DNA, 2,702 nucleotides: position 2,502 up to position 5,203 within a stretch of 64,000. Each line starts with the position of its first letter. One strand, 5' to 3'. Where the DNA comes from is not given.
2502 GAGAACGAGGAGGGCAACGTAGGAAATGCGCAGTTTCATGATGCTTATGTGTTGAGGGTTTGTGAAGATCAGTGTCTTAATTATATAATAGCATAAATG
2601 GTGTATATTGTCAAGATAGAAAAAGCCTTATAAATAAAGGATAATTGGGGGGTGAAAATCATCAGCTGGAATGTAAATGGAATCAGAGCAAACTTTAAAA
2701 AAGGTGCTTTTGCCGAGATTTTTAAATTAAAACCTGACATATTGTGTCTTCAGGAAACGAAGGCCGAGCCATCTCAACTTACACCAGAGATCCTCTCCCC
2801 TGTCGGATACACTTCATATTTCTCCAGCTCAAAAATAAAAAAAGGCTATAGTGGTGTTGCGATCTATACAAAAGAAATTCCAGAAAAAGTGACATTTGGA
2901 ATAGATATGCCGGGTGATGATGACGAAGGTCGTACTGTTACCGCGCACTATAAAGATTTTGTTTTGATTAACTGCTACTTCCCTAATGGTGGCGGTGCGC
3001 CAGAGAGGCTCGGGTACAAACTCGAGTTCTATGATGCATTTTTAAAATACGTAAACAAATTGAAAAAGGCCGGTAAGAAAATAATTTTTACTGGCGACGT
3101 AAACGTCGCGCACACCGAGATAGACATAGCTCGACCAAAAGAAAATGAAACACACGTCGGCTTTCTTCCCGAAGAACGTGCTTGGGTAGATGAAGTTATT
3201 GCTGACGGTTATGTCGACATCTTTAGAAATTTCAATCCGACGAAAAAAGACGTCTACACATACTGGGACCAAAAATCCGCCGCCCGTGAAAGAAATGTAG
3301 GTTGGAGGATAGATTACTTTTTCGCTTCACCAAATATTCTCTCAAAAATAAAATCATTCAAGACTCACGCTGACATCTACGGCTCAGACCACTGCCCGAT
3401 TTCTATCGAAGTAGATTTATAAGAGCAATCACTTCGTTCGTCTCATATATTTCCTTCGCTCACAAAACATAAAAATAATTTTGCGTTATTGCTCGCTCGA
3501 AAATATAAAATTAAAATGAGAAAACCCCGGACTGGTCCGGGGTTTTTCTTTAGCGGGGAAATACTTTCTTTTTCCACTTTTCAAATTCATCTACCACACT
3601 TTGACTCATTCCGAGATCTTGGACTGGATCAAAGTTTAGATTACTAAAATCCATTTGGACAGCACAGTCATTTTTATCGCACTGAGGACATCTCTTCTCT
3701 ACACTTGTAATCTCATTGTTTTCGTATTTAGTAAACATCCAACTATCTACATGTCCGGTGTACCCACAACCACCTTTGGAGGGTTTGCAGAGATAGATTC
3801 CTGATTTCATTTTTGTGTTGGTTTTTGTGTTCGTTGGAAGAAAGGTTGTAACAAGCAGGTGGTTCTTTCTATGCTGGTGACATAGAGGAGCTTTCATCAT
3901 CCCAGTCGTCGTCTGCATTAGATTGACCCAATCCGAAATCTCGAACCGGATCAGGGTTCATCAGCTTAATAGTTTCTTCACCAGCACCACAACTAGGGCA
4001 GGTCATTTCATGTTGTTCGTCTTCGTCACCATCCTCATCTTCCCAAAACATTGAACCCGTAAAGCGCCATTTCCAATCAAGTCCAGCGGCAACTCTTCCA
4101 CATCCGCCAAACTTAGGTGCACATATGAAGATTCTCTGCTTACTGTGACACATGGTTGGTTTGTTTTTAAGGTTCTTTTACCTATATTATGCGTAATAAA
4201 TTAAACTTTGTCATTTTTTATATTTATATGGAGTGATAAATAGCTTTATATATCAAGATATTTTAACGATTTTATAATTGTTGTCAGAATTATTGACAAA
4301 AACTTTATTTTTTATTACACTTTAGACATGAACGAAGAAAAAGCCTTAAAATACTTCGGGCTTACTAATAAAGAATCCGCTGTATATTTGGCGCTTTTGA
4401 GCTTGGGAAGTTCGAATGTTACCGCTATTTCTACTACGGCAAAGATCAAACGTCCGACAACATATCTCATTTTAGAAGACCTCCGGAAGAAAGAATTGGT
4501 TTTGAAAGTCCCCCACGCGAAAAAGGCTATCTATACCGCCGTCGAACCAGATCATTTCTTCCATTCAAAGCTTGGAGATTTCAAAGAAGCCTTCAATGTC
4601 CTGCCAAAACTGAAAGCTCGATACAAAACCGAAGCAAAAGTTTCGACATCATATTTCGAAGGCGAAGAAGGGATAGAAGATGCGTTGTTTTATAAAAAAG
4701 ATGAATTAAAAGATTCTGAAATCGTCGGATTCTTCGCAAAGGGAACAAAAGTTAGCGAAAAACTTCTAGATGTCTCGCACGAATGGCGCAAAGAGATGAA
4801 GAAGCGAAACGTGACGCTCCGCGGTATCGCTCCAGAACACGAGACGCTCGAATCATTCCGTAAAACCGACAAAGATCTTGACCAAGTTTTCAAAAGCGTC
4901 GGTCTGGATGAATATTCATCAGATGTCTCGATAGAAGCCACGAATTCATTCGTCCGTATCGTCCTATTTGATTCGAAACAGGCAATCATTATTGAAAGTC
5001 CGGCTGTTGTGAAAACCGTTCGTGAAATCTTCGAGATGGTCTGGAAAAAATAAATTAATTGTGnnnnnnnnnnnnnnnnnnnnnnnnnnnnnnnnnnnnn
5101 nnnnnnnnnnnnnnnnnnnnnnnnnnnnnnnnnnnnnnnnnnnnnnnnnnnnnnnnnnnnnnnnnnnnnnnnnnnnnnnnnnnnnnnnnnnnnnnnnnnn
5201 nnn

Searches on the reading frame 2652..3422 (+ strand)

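Call 83: search_protein_families(library=pfam, proteins=[window:2652-3422:+], max_evalue=0.001)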
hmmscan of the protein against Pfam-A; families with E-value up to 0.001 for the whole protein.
window:2652-3422:+ (256 aa): 2 families
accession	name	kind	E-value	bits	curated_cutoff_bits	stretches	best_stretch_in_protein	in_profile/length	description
PF03372.29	Exo_endo_phos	-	3.4e-30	105.8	24.5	1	4-247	1-225/225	Endonuclease/Exonuclease/phosphatase family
PF14529.12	Exo_endo_phos_2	-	5.1e-05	23.6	27.4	1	104-250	2-116/117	Endonuclease-reverse transcriptase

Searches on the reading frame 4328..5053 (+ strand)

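Call 83: search_protein_families(library=pfam, proteins=[window:4328-5053:+], max_evalue=0.001)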
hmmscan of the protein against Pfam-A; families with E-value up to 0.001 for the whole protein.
window:4328-5053:+ (241 aa): 1 family
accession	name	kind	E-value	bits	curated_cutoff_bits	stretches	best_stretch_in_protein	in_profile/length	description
PF01978.25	TrmB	-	3.6e-15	56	25.6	1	7-74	1-67/68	Sugar-specific transcriptional regulator TrmB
